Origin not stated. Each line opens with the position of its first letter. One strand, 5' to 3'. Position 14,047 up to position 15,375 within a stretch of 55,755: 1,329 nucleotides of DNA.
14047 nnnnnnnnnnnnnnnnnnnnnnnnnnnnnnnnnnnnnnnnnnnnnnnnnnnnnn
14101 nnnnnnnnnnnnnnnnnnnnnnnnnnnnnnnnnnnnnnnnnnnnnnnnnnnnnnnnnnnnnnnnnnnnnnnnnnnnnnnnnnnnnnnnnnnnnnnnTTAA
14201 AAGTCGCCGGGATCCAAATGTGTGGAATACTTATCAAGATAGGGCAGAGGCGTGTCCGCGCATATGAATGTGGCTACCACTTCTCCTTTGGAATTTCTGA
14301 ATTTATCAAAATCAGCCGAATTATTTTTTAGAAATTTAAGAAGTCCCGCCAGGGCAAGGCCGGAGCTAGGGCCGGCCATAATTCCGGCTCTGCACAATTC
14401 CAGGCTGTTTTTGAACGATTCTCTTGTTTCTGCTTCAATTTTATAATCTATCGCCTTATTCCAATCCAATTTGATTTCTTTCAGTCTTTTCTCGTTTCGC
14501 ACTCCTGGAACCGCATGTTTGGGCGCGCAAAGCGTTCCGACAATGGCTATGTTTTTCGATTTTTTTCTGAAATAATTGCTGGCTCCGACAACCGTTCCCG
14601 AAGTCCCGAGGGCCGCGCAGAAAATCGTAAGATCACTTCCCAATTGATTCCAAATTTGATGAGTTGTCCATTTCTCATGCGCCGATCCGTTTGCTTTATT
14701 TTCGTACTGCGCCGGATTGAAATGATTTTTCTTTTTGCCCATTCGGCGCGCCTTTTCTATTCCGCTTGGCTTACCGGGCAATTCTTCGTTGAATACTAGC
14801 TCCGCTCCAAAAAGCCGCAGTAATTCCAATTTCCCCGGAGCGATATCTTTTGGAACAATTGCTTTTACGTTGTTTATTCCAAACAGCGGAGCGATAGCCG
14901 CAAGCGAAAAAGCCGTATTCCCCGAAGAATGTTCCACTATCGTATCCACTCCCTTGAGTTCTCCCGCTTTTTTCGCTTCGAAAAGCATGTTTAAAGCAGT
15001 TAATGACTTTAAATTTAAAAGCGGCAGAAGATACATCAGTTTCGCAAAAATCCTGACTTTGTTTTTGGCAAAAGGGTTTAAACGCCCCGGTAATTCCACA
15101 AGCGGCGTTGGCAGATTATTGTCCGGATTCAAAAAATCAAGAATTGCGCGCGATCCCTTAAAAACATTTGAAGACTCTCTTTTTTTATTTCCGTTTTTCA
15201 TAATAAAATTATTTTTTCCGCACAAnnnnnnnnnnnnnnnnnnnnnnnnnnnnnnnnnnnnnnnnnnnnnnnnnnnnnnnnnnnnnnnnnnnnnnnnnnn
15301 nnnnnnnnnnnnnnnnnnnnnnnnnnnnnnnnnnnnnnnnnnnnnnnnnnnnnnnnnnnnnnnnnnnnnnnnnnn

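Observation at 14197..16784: PanD, a CofE-like ligase and a divergent cysteine-synthase-like enzyme clustered in a lineage lacking CoA/F420 pathways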

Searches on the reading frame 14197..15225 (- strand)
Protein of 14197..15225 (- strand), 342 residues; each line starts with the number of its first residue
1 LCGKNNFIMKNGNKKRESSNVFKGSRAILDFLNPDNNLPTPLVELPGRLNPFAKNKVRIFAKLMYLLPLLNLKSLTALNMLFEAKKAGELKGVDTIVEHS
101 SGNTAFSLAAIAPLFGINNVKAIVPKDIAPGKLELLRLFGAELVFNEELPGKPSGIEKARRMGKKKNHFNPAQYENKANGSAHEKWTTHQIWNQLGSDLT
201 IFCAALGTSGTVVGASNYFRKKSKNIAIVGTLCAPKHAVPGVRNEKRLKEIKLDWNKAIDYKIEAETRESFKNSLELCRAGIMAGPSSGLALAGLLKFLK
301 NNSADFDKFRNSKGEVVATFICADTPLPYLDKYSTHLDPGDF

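Call 3: search_protein_families(library=pfam, proteins=[window:14197-15225:-], max_evalue=0.01)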
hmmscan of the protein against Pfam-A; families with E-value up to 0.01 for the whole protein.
window:14197-15225:- (342 aa): 1 family
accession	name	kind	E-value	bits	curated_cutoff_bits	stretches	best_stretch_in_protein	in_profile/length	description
PF00291.31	PALP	-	6.2e-42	144.4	35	1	38-297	6-276/295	Pyridoxal-phosphate dependent enzyme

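Call 4: search_protein_families(library=ncbifam, proteins=[window:14197-15225:-], max_evalue=0.01)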
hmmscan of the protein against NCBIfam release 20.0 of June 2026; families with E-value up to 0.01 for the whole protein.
window:14197-15225:- (342 aa): 21 families
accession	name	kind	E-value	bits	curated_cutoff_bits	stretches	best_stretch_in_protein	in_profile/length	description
TIGR01136.1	cysKM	subfamily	2.2e-43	148.8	344.15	1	40-304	8-277/299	cysteine synthase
TIGR01138.1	cysM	equivalog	3.9e-42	144.8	394.2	1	40-322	9-278/290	cysteine synthase B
NF008735.0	PRK11761.1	equivalog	2.3e-39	135.4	413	1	40-302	13-272/296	cysteine synthase CysM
TIGR01139.1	cysK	equivalog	1.1e-35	123.3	350.95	1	40-304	8-277/298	cysteine synthase A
NF007989.0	PRK10717.1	equivalog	1.2e-31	110.1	387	1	48-229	19-208/334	cysteine synthase A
TIGR01137.1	cysta_beta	equivalog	6.8e-30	104.1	510.25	1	40-305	12-290/457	cystathionine beta-synthase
TIGR03945.1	PLP_SbnA_fam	equivalog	1.6e-29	103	349.95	1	51-331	16-296/304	2,3-diaminopropionate biosynthesis protein SbnA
NF053679.1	CysteaSynCapA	equivalog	1.5e-24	86.4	600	1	40-265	17-236/329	cysteate synthase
NF006205.0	PRK08329.1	equivalog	1.6e-08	33.9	358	1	15-145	33-155/347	threonine synthase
NF005292.0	PRK06815.1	equivalog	6e-07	28.8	371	1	55-238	34-207/320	threonine/serine dehydratase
NF005035.0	PRK06450.1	equivalog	7.8e-07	28.2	301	1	57-144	65-147/338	threonine synthase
NF004170.0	PRK05638.1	equivalog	1.5e-06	27.1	421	1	94-202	113-217/442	threonine synthase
NF005147.0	PRK06608.1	equivalog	2.7e-06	26.4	380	1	71-215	53-189/339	serine/threonine dehydratase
NF045641.2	BHydaspDhtseBhcB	equivalog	5.4e-06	25.7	550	1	72-255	50-223/312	beta-hydroxyaspartate dehydratase BhcB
NF052478.1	CystDsulMYC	equivalog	0.00013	21.5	600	1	72-148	52-127/354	L-cysteine desulfhydrase Cds1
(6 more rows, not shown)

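Call 24: search_solved_structures(query=window:14197-15225:-, max_evalue=1e-10, show_alignments=2)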
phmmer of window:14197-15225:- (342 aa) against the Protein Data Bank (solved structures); distinct sequences matched with E-value up to 1e-10: 108 (the best 60 are shown).
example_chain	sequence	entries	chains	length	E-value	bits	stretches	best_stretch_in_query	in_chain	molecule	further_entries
8h4h_N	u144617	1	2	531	6.7e-58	199.9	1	16-337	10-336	Rhodanese domain-containing protein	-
8h4q_N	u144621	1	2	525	8e-58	199.6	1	18-337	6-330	Rhodanese domain-containing protein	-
2bhs_A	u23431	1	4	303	6.8e-33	117.7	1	40-302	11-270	CYSTEINE SYNTHASE B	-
2bht_A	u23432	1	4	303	1.8e-32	116.3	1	40-302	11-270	CYSTEINE SYNTHASE B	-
2v03_A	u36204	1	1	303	2.7e-32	115.7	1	40-300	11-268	Cysteine synthase B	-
2jc3_A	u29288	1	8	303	2.3e-30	109.4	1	40-299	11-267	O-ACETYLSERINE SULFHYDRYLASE B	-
4il5_A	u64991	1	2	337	4.6e-30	108.3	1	40-297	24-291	Cysteine synthase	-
4jbn_A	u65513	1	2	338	4.7e-30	108.3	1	40-297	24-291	Cysteine synthase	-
3bm5_A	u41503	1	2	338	4.7e-30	108.3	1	40-297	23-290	Cysteine synthase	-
4jbl_A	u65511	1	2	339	4.7e-30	108.3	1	40-297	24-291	Cysteine synthase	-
2pqm_A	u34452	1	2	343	4.9e-30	108.2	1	40-296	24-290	Cysteine synthase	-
2egu_A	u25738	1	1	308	5.9e-30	108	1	54-300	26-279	Cysteine synthase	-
6kr5_A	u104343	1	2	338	1.2e-27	100.4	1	40-296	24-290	Cysteine synthase 3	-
9jxu_A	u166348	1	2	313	1.7e-26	96.6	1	40-234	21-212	Cysteine synthase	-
8t2c_A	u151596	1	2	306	1.3e-24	90.4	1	41-232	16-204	Cysteine synthase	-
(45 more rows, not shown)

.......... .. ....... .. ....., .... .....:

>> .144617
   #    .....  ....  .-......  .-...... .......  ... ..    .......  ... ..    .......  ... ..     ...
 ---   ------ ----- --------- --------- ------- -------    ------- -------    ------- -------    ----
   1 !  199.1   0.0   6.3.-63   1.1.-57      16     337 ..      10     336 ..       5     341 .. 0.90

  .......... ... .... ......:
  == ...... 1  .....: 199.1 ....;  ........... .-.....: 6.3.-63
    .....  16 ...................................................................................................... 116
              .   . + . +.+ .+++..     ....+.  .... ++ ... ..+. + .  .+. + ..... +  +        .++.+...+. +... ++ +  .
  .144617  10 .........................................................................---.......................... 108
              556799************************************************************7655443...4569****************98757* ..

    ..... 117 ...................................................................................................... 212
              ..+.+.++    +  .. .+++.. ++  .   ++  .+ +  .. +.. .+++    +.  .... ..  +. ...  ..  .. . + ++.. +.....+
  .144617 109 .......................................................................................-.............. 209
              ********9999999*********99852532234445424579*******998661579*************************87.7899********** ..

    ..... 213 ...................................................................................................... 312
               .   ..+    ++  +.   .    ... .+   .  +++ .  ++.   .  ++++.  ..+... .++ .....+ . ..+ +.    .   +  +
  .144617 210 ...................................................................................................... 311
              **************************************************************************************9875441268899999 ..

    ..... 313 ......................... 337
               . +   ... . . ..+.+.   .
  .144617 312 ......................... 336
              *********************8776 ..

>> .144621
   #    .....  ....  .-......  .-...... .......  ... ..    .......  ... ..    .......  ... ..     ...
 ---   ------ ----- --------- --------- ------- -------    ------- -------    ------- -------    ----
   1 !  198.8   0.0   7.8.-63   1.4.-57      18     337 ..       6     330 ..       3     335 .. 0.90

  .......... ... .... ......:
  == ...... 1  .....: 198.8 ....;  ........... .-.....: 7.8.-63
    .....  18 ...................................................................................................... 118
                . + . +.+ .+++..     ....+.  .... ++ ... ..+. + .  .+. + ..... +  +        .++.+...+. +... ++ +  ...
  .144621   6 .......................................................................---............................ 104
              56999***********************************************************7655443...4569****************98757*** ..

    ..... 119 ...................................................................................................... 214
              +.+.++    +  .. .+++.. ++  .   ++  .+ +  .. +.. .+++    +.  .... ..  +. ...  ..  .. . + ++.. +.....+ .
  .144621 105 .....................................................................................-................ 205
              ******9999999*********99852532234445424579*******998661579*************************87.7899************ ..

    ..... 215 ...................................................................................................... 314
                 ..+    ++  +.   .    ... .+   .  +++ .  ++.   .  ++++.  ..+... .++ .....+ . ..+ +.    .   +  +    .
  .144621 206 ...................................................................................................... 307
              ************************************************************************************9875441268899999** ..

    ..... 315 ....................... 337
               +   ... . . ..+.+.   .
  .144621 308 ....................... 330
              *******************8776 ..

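Call 40: predict_structure(alignment_id=A2)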
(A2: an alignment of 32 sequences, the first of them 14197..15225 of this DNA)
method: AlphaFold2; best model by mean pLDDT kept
length: 342 residues; sequences in the alignment: 32
mean_pLDDT: 93.9   pTM: 0.90
mean pLDDT of the five models: 93.9, 93.8, 93.5, 93.1, 92.7
residues with pLDDT >= 90: 303; 70-90: 21; 50-70: 15; < 50: 3
segments of 3 or more residues with pLDDT < 50: none
pLDDT, mean of each block of 10 residues (from residue 1): 51 63 89 94 98 98 97 98 98 98 96 97 93 95 89 89 98 97 98 98 98 98 97 96 94 97 98 98 98 99 96 98 96 94 93
secondary structure, 60 per line:
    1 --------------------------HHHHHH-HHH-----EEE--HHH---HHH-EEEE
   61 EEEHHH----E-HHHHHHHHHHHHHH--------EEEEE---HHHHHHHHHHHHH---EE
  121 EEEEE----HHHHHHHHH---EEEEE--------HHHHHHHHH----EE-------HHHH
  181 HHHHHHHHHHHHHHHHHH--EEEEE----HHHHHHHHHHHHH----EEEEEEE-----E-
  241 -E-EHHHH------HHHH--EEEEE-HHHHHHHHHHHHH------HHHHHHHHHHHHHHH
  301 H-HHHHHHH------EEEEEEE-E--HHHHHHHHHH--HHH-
elements in order: H27-32 E42-44 E57-63 H73-86 E95-99 H103-115 E119-125 H130-138 E142-146 H155-163 H177-198 E201-205 H210-222 E227-233 H245-248 H255-258 E261-265 H267-279 H286-301 H303-309 E316-322 H327-336

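Call 42: fold_search(model_id=the predicted structure, library=pdb)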
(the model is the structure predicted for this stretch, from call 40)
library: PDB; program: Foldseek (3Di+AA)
matches with E <= 10: 1898; with E <= 0.001: 510
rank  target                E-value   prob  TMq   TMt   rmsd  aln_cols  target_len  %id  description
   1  8h4h_A                1.6e-33  1.00  0.89  0.65   2.6       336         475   36  The apo structure of Aspergillomarasmine A synthetase (released 2023-10-18)
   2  8h4q_N                5.9e-33  1.00  0.89  0.63   1.9       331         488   36  Aspergillomarasmine A biosynthese complex with OPS (released 2023-10-18)
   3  8h4q_A                6.7e-33  1.00  0.89  0.64   1.9       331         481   36  Aspergillomarasmine A biosynthese complex with OPS (released 2023-10-18)
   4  8h4h_N                2.5e-31  1.00  0.87  0.62   2.3       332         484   36  The apo structure of Aspergillomarasmine A synthetase (released 2023-10-18)
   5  2bhs_B                8.7e-24  1.00  0.76  0.89   2.5       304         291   31  Crystal Structure of Cysteine Synthase B (released 2005-06-22)
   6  2bhs_A                1.2e-23  1.00  0.77  0.89   2.5       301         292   30  Crystal Structure of Cysteine Synthase B (released 2005-06-22)
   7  7xrq_A                1.6e-23  1.00  0.72  0.84   3.5       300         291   29  The Catalytic Core Structure of Cystathionine beta-Synthase from Candida albicans (released 2023-04-19)
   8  2bht_A                4.0e-23  1.00  0.76  0.88   2.9       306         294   29  Crystal structure of O-acetylserine sulfhydrylase B (released 2005-06-22)
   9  2v03                  4.2e-23  1.00  0.77  0.88   2.5       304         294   30  High resolution structure and catalysis of an O-acetylserine sulfhydrylase (released 2007-10-09)
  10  3dki_A                4.5e-23  1.00  0.78  0.86   3.0       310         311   27  2.1 A X-ray structure of CysM (Rv1336) from Mycobacterium tuberculosis an O-phosphoserine dependent cysteine synthase (released 2008-09-16)
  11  3fgp_A                1.1e-22  1.00  0.77  0.84   3.4       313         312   27  2.05 a Crystal Structure of CysM from Mycobacterium Tuberculosis - Open and Closed Conformations (released 2008-12-23)
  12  2bht_C                1.5e-22  1.00  0.73  0.85   2.8       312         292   29  Crystal structure of O-acetylserine sulfhydrylase B (released 2005-06-22)
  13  2jc3_A                1.7e-22  1.00  0.74  0.85   2.7       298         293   30  Structure of O-Acetylserine Sulfhydrylase B from Salmonella Typhimurium (released 2007-01-23)
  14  4jbl_A                2.3e-22  1.00  0.77  0.78   3.5       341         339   27  Crystal structure of O-Acetyl Serine Sulfhydrylase from Entamoeba histolytica in complex with Methionine (released 2013-12-04)
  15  5xa2_A                2.5e-22  1.00  0.75  0.82   2.9       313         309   26  Crystal Structure of O-acetylserine sulfhydrylase from Planctomyces Limnophila (released 2017-04-12)
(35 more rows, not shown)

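Call 58: find_homologous_proteins(query=window:14197-15225:-, max_evalue=1e-30)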
Query window:14197-15225:- (342 aa): 652 proteins with E <= 1e-30 among 7188 candidates; the best 120 are listed.
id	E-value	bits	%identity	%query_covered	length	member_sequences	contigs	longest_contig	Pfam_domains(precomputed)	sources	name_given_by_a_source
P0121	2.1e-220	749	100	98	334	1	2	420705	PF00291.32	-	-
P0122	2.0e-154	532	71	96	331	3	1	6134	PF00291.32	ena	-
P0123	4.5e-137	475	67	94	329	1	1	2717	PF00291.32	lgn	-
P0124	3.2e-133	462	64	96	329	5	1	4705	PF00291.32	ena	-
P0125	6.2e-133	461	65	94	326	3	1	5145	PF00291.32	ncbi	-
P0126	2.4e-131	456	64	95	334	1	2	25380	PF00291.32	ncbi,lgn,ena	-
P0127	6.2e-131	455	63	96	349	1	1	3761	PF00291.32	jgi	jgi:cysteine synthase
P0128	1.1e-128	447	60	94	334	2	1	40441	PF00291.32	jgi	jgi:cysteine synthase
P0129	2.2e-128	446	61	94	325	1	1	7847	PF00291.32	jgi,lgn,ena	-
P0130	5.8e-128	445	61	96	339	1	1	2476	PF00291.32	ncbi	-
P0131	1.1e-127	444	61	98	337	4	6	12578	PF00291.32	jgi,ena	jgi:cysteine synthase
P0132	2.7e-127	443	62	95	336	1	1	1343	PF00291.32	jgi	jgi:cysteine synthase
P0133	4.1e-127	442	62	94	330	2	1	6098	PF00291.32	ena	-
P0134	7.2e-127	441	63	98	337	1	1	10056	PF00291.32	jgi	jgi:cysteine synthase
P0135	7.4e-127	441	62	95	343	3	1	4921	PF00291.32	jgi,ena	-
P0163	8.3e-122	425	57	98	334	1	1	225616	PF00291.32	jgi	jgi:cysteine synthase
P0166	1.4e-121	424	60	94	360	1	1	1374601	PF00291.32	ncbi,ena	-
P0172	4.0e-121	423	60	96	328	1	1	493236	PF00291.32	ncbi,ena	-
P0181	1.3e-120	421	61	94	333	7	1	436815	PF00291.32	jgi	-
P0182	2.4e-120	420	60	94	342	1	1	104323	PF00291.32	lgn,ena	-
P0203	1.1e-118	414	59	94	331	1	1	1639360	PF00291.32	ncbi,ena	-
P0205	1.2e-118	414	60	94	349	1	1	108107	PF00291.32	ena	-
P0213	6.3e-118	412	60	95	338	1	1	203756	PF00291.32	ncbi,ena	-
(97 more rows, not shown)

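Call 59: find_encoding_contigs(protein=P0203, flank=7000, max_places=2)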
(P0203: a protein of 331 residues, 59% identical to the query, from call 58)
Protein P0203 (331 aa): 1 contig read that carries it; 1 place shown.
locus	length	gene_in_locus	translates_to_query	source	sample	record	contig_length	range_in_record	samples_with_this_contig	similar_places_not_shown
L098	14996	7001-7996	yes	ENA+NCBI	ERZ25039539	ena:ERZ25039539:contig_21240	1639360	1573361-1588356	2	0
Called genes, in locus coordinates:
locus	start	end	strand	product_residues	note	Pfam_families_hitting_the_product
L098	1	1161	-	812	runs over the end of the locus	PF12704:MacB_PCD, PF02687:FtsX, PF12704:MacB_PCD, PF02687:FtsX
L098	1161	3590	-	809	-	PF12704:MacB_PCD, PF02687:FtsX, PF12704:MacB_PCD, PF02687:FtsX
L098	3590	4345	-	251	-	PF00005:ABC_tran, PF02463:SMC_N (faint), PF13304:AAA_21 (faint)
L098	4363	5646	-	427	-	PF25919:BSH_CusB (faint), PF25989:YknX_C (faint)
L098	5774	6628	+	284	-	PF13489:Methyltransf_23, PF08241:Methyltransf_11, PF08242:Methyltransf_12, PF13649:Methyltransf_25, PF13847:Methyltransf_31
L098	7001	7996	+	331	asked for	PF00291:PALP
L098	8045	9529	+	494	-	PF00282:Pyridoxal_deC, PF01212:Beta_elim_lyase (weak)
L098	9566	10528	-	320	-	PF24793:GINT1_N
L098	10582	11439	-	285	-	PF00756:Esterase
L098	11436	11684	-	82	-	-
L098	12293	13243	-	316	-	PF00763:THF_DHG_CYH, PF02882:THF_DHG_CYH_C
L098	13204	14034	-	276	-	PF04932:Wzy_C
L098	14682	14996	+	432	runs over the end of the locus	PF07719:TPR_2 (faint), PF14559:TPR_19 (faint)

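Call 60: find_encoding_contigs(protein=P0166, flank=7000, max_places=2)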
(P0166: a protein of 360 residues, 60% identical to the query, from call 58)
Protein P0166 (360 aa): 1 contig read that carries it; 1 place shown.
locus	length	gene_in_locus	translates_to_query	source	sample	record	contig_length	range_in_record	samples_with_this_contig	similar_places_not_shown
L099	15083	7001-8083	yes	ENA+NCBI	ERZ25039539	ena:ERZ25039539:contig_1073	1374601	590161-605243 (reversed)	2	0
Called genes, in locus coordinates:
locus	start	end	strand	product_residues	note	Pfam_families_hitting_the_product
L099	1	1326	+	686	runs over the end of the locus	PF02129:Peptidase_S15 (faint), PF00400:WD40 (faint), PF26550:Tricorn_2nd (weak), PF07676:PD40 (weak), PF26549:Tricorn_N, PF26550:Tricorn_2nd (weak), PF26549:Tricorn_N, PF00326:Peptidase_S9, +4 more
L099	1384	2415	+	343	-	-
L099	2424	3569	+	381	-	PF04107:GCS2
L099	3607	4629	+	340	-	PF26233:NicX (weak), PF02073:Peptidase_M29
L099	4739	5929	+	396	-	-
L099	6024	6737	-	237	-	PF00756:Esterase (weak)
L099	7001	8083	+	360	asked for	PF00291:PALP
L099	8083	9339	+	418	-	-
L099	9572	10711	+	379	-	PF00282:Pyridoxal_deC, PF01212:Beta_elim_lyase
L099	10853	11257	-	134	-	-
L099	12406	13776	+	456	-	PF01979:Amidohydro_1, PF07969:Amidohydro_3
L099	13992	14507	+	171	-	PF00383:dCMP_cyt_deam_1, PF14437:MafB19-deam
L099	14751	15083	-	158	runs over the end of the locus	PF14534:DUF4440 (weak)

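Call 61: search_protein_families(library=ncbifam, proteins=[L098:8045-9529:+, L099:9572-10711:+, L099:8083-9339:+, L099:2424-3569:+, L098:5774-6628:+, L099:1384-2415:+, L099:4739-5929:+], max_evalue=0.00001)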
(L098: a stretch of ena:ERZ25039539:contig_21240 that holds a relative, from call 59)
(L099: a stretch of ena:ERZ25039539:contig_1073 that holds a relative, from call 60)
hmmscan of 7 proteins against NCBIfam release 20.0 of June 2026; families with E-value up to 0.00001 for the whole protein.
L098:8045-9529:+ (494 aa): 5 families
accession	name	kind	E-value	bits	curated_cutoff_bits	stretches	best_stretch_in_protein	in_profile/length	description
NF052646.1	DABADecarRhbB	equivalog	2e-47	161.9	900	1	108-485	114-480/491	L-2,4-diaminobutyrate decarboxylase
TIGR03799.1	NOD_PanD_pyr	equivalog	1.3e-42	145.9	606.1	1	148-442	160-456/522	pyridoxal-dependent aspartate 1-decarboxylase PanP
TIGR03812.1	tyr_de_CO2_Arch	equivalog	2.6e-24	85.7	299.4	1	128-480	58-369/375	tyrosine decarboxylase MfnA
TIGR03811.1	tyr_de_CO2_Ent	equivalog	6.5e-14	51.3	905.3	1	196-286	231-326/608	tyrosine decarboxylase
NF002748.0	PRK02769.1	equivalog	7.5e-13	47.9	305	1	129-342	65-262/382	histidine decarboxylase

L099:9572-10711:+ (379 aa): 5 families
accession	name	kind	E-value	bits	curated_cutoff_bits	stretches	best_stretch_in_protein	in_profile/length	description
NF052646.1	DABADecarRhbB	equivalog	1.2e-44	152.7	900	1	15-372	138-482/491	L-2,4-diaminobutyrate decarboxylase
TIGR03799.1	NOD_PanD_pyr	equivalog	1.4e-44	152.4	606.1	1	30-313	157-443/522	pyridoxal-dependent aspartate 1-decarboxylase PanP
TIGR03812.1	tyr_de_CO2_Arch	equivalog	1.9e-21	76.3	299.4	1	14-309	59-328/375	tyrosine decarboxylase MfnA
NF002748.0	PRK02769.1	equivalog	1.2e-12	47.2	305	1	15-303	66-327/382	histidine decarboxylase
TIGR03811.1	tyr_de_CO2_Ent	equivalog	1e-11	44.1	905.3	1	81-171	231-326/608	tyrosine decarboxylase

L099:8083-9339:+ (418 aa): 0 families

L099:2424-3569:+ (381 aa): 9 families
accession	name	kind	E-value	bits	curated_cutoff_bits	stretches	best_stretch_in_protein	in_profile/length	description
NF010039.0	PRK13515.1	equivalog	2.6e-158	526.6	371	1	2-370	6-374/378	carboxylate-amine ligase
NF010043.0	PRK13517.1-3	equivalog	4.2e-111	371.5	409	1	5-372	10-379/381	glutamate--cysteine ligase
TIGR02050.1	gshA_cyan_rel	subfamily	4.2e-89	298.7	176.4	1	7-292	1-287/287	YbdK family carboxylate-amine ligase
NF010041.0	PRK13517.1-1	subfamily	7.7e-84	282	332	1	6-367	5-366/368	glutamate--cysteine ligase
NF010042.0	PRK13517.1-2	equivalog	9.7e-80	268.2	427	1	4-366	9-371/376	glutamate--cysteine ligase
NF010044.0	PRK13517.1-4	equivalog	6.6e-78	262.3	437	1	3-364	11-369/372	glutamate--cysteine ligase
NF010040.1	PRK13516.1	equivalog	3.6e-75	253.4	425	1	4-364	8-366/369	YbdK family carboxylate-amine ligase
NF010045.0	PRK13518.1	equivalog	6.9e-67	225.9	395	1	7-352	14-348/360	glutamate--cysteine ligase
TIGR02048.1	gshA_cyano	equivalog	1.2e-10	41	249.05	1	124-362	113-357/376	glutamate--cysteine ligase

L098:5774-6628:+ (284 aa): 9 families
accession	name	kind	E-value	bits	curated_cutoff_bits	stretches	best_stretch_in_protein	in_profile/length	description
NF045667.1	MTase_DVU1556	equivalog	2.5e-11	43.5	155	1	72-171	21-119/213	DVU_1556 family methyltransferase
NF043040.1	corrin_prot_MT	hypoth_equivalog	1.1e-09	38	180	1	72-178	40-154/216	corrinoid protein-associated methyltransferase CpaM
TIGR02021.1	BchM-ChlM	equivalog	1.2e-08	34.7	158.9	1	72-165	53-149/218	magnesium protoporphyrin IX methyltransferase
NF007610.0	PRK10258.1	equivalog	6.9e-08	32.1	342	1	69-170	38-137/251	malonyl-ACP O-methyltransferase BioC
TIGR01934.1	MenG_MenH_UbiE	subfamily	1.3e-07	31.2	158.35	1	69-177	35-147/223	ubiquinone/menaquinone biosynthesis methyltransferase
NF001241.0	PRK00216.1-2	equivalog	2e-06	27.6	327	1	73-177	51-153/231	demethylmenaquinone methyltransferase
TIGR02072.1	BioC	equivalog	2.8e-06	27.3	184.95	1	54-170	15-131/244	malonyl-ACP O-methyltransferase BioC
NF004851.0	PRK06202.1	equivalog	3.9e-06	26.5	243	1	60-164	49-159/237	hypothetical protein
NF001244.0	PRK00216.1-5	equivalog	5.4e-06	25.9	216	1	72-174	47-156/236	bifunctional demethylmenaquinone methyltransferase/2-methoxy-6-polyprenyl-1,4-benzoquinol methylase UbiE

L099:1384-2415:+ (343 aa): 0 families

L099:4739-5929:+ (396 aa): 0 families

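Call 62: search_solved_structures(query=L098:8045-9529:+, max_evalue=1e-10)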
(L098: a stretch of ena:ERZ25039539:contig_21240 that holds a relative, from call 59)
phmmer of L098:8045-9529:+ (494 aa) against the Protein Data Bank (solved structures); distinct sequences matched with E-value up to 1e-10: 35.
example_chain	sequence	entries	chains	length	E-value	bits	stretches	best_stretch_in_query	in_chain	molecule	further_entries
4obu_E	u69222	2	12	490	5.5e-72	246.2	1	63-476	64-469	Pyridoxal-dependent decarboxylase domain protein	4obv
7xin_A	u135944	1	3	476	7.2e-59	202.9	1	23-479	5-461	DOPA decarboxylase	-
4rit_B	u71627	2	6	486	9.8e-53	182.7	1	73-481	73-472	Pyridoxal-dependent decarboxylase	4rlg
5o5c_A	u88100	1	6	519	2e-52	181.7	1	90-485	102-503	Putative decarboxylase involved in desferrioxamine biosynthesis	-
4riz_A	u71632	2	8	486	4.1e-52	180.6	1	73-481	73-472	Pyridoxal-dependent decarboxylase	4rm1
4rj0_B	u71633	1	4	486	5.7e-52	180.2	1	73-481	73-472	Pyridoxal-dependent decarboxylase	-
2qma_A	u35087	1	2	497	1.3e-49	172.5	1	70-481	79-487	Diaminobutyrate-pyruvate transaminase and L-2,4-diaminobutyrate decarboxylase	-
8zpi_A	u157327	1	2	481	4.8e-46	160.7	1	90-441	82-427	Diaminobutyrate-2-oxoglutarate transaminase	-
4e1o_A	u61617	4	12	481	8.5e-44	153.2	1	17-476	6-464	Histidine decarboxylase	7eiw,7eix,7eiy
9dui_A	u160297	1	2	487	9.6e-44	153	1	24-437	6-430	Aromatic-L-amino-acid decarboxylase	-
1js3_A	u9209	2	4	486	9.9e-44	153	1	24-437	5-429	DOPA decarboxylase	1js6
6liu_A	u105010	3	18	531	2.7e-42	148.3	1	10-426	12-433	Tyrosine/DOPA decarboxylase 2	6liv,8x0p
6eem_A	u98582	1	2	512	3.1e-42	148.1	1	10-426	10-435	Tyrosine/dopa decarboxylase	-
9hrh_A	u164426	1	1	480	4.7e-42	147.5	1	23-437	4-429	Aromatic-L-amino-acid decarboxylase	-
3rbf_A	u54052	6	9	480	5.2e-42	147.3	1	23-437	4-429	Aromatic-L-amino-acid decarboxylase | aromatic L-amino acid decarboxylase | Dopa decarboxylase (Aromatic L-amino acid decarboxylase)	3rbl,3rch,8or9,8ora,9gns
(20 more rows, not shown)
